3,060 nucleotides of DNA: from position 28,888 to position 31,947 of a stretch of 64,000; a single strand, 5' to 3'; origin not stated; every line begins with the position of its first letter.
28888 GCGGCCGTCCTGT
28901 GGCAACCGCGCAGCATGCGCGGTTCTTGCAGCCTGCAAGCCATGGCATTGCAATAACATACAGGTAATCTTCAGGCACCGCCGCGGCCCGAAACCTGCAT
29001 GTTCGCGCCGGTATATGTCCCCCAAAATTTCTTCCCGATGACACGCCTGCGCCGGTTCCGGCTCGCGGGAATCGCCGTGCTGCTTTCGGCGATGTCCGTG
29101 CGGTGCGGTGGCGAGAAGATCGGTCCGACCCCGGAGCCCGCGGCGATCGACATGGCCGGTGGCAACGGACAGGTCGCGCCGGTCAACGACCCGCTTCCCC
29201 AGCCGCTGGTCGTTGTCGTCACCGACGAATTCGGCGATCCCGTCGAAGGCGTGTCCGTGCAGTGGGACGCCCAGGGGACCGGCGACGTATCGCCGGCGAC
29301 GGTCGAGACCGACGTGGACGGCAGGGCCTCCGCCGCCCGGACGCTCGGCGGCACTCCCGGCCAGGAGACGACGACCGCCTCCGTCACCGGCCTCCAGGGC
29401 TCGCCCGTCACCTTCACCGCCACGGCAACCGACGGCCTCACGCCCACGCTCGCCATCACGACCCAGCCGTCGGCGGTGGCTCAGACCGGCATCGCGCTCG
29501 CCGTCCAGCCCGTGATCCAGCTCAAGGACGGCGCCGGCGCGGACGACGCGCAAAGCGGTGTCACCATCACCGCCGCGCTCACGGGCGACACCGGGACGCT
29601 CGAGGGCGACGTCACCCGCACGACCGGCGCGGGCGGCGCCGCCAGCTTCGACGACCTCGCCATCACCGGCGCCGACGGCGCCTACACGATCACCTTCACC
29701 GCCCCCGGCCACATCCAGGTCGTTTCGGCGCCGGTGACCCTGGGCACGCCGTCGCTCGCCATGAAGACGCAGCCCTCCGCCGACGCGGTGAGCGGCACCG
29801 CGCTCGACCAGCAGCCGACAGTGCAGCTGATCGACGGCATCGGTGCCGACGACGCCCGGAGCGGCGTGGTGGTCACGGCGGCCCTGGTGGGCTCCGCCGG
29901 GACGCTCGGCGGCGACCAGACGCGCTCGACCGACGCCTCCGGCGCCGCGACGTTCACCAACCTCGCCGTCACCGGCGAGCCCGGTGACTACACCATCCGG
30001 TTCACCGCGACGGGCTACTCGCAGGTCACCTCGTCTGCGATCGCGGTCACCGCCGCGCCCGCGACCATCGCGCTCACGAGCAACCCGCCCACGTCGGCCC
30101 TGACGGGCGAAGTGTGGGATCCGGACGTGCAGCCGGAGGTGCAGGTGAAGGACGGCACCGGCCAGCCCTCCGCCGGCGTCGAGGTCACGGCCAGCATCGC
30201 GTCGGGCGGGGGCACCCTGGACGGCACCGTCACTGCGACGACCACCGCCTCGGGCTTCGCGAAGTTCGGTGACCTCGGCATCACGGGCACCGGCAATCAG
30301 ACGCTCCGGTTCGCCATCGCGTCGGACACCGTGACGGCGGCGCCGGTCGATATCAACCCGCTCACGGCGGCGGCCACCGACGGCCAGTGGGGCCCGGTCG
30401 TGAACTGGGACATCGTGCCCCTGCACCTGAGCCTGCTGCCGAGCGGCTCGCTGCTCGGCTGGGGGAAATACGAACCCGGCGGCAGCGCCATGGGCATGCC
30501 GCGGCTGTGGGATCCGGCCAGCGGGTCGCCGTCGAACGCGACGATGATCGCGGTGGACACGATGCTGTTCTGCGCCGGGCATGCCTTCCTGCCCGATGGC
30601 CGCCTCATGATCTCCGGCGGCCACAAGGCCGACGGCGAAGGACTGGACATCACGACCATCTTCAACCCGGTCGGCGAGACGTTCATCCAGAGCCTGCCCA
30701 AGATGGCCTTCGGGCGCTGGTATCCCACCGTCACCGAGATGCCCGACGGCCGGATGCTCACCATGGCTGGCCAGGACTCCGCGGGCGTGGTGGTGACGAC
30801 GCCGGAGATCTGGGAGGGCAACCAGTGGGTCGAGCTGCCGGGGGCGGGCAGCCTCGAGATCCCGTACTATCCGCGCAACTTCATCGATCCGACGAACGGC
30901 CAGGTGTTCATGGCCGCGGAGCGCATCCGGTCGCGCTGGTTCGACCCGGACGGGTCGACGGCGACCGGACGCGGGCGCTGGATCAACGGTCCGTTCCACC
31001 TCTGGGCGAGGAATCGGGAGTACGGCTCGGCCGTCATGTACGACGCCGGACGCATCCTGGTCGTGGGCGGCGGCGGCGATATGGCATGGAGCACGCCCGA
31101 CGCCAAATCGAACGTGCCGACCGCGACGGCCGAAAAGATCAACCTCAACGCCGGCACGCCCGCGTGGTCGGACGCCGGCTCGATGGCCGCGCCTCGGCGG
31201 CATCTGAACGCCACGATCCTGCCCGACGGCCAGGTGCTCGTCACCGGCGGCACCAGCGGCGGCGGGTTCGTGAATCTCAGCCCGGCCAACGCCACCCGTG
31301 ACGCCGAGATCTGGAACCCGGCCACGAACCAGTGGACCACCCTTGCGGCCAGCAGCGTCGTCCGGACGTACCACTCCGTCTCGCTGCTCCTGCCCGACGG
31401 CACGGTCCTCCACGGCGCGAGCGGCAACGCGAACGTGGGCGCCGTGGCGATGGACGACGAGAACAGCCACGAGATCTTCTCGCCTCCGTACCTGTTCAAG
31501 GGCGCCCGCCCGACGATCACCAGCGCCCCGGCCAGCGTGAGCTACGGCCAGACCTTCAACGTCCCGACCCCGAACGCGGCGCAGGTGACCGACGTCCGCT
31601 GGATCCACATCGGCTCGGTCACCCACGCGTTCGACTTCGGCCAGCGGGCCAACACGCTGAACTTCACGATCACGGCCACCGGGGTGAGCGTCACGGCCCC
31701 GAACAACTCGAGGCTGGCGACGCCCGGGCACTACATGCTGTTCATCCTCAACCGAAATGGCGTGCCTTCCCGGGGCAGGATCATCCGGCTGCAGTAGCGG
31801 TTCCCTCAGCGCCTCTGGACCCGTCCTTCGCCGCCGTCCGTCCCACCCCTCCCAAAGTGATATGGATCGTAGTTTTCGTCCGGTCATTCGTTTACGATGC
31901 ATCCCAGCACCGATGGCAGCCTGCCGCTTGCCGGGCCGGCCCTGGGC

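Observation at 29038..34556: Tandem lipoprotein paralogs: extendable Ig-like stalks carrying a complete copper-radical-oxidase domain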

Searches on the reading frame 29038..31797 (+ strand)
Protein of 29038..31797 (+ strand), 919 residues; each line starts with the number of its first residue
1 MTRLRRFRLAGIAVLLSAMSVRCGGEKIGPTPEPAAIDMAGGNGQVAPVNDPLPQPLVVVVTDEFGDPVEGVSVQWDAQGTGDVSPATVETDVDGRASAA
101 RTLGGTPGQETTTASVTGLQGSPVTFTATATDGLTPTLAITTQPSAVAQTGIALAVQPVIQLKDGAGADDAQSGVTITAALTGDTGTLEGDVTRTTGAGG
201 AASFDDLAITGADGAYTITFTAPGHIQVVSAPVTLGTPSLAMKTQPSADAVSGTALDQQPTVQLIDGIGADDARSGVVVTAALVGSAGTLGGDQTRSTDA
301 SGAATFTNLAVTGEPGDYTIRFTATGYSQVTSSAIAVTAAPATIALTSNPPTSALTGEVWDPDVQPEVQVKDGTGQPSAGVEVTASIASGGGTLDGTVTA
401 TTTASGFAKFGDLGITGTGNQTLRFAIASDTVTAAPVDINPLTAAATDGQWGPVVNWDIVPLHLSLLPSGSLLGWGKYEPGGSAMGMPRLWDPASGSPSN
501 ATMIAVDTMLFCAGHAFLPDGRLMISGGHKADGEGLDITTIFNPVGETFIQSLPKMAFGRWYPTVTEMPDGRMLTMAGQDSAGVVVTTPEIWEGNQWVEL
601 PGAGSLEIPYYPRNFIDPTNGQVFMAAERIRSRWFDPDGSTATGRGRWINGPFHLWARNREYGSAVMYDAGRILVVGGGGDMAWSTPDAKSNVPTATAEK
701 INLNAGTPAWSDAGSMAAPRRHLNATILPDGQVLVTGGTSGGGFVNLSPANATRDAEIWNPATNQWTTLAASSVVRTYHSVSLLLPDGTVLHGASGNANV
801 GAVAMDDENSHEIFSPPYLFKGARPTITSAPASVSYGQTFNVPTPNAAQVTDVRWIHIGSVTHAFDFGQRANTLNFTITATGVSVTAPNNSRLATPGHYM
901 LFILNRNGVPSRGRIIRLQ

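Call 3: search_protein_families(library=pfam, proteins=[window:29038-31797:+], max_evalue=0.01)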
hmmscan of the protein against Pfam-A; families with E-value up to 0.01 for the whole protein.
window:29038-31797:+ (919 aa): 9 families
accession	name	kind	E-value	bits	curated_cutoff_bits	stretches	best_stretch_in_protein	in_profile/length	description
PF09118.17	GO-like_E_set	-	5.7e-25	88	25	1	824-917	1-99/100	Galactose oxidase-like, Early set domain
PF13964.12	Kelch_6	-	7.4e-13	48.4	25.3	1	721-770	2-44/50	Kelch motif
PF13620.12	CarboxypepD_reg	-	5e-11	43.2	32.3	1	276-342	11-74/82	Carboxypeptidase regulatory-like domain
PF07250.17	Glyoxal_oxid_N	-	1.8e-09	37.7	37.5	1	503-583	60-140/243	Glyoxal oxidase N-terminus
PF02369.22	Big_1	-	6.8e-09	36.1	34.9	1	57-127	21-91/93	Bacterial Ig-like domain (group 1)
PF01344.31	Kelch_1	-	1.9e-08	34.1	20.1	1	725-770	6-43/46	Kelch motif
PF13418.12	Kelch_4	-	3.9e-06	27.1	21.6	1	719-771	1-46/49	Galactose oxidase, central domain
PF07646.21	Kelch_2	-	7.7e-05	22.9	21.3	0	721-771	2-46/48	Kelch motif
PF17789.7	MG4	-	0.0043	17.7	24.7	0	367-410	19-58/95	Macroglobulin domain MG4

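Call 4: search_protein_families(library=ncbifam, proteins=[window:29038-31797:+], max_evalue=0.01)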
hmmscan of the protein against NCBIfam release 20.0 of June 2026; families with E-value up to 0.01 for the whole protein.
window:29038-31797:+ (919 aa): 1 family
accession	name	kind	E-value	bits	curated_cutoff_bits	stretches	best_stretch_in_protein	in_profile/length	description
NF052501.1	RdCuOxGlxASco2837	equivalog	3.9e-66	223.6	800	3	671-918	404-644/645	radical copper oxidase GlxA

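Call 6: search_solved_structures(query=window:29038-31797:+, max_evalue=0.001, show_alignments=3)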
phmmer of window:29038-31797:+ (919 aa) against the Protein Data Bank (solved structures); distinct sequences matched with E-value up to 0.001: 24.
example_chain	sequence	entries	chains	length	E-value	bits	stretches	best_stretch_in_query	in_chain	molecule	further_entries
9g8h_A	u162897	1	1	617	4.6e-52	180.9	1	438-917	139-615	Galactose oxidase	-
9g43_A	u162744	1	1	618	4.6e-52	180.9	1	438-917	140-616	Galactose oxidase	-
6ryw_A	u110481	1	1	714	1e-45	159.8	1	446-916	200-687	Kelch domain-containing protein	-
6ryv_A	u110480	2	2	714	1.1e-45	159.8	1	446-916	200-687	Kelch domain-containing protein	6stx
6ryx_A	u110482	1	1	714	2.5e-45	158.6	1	446-916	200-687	Kelch domain-containing protein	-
4unm_A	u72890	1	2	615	1.4e-44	156.1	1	530-918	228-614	SECRETED PROTEIN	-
5lqi_A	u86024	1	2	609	1.1e-42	149.8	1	530-918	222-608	Secreted protein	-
5lxz_B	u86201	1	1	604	1.1e-42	149.8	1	530-918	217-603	Secreted protein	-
2eib_A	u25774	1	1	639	9.5e-40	140.1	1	447-918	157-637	Galactose oxidase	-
2eid_A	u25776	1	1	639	1.3e-39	139.7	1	447-918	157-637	Galactose oxidase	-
2eic_A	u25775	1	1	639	1.7e-39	139.3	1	447-918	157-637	Galactose oxidase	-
2wq8_A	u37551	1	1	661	3.5e-39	138.2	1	448-918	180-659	GALACTOSE OXIDASE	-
1gof_A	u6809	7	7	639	4e-39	138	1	447-918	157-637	GALACTOSE OXIDASE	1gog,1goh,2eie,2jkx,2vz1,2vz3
1k3i_A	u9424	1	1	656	4.4e-39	137.9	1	448-918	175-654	Galactose Oxidase Precursor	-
1t2x_A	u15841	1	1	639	6e-39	137.5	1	447-918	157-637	Galactose Oxidase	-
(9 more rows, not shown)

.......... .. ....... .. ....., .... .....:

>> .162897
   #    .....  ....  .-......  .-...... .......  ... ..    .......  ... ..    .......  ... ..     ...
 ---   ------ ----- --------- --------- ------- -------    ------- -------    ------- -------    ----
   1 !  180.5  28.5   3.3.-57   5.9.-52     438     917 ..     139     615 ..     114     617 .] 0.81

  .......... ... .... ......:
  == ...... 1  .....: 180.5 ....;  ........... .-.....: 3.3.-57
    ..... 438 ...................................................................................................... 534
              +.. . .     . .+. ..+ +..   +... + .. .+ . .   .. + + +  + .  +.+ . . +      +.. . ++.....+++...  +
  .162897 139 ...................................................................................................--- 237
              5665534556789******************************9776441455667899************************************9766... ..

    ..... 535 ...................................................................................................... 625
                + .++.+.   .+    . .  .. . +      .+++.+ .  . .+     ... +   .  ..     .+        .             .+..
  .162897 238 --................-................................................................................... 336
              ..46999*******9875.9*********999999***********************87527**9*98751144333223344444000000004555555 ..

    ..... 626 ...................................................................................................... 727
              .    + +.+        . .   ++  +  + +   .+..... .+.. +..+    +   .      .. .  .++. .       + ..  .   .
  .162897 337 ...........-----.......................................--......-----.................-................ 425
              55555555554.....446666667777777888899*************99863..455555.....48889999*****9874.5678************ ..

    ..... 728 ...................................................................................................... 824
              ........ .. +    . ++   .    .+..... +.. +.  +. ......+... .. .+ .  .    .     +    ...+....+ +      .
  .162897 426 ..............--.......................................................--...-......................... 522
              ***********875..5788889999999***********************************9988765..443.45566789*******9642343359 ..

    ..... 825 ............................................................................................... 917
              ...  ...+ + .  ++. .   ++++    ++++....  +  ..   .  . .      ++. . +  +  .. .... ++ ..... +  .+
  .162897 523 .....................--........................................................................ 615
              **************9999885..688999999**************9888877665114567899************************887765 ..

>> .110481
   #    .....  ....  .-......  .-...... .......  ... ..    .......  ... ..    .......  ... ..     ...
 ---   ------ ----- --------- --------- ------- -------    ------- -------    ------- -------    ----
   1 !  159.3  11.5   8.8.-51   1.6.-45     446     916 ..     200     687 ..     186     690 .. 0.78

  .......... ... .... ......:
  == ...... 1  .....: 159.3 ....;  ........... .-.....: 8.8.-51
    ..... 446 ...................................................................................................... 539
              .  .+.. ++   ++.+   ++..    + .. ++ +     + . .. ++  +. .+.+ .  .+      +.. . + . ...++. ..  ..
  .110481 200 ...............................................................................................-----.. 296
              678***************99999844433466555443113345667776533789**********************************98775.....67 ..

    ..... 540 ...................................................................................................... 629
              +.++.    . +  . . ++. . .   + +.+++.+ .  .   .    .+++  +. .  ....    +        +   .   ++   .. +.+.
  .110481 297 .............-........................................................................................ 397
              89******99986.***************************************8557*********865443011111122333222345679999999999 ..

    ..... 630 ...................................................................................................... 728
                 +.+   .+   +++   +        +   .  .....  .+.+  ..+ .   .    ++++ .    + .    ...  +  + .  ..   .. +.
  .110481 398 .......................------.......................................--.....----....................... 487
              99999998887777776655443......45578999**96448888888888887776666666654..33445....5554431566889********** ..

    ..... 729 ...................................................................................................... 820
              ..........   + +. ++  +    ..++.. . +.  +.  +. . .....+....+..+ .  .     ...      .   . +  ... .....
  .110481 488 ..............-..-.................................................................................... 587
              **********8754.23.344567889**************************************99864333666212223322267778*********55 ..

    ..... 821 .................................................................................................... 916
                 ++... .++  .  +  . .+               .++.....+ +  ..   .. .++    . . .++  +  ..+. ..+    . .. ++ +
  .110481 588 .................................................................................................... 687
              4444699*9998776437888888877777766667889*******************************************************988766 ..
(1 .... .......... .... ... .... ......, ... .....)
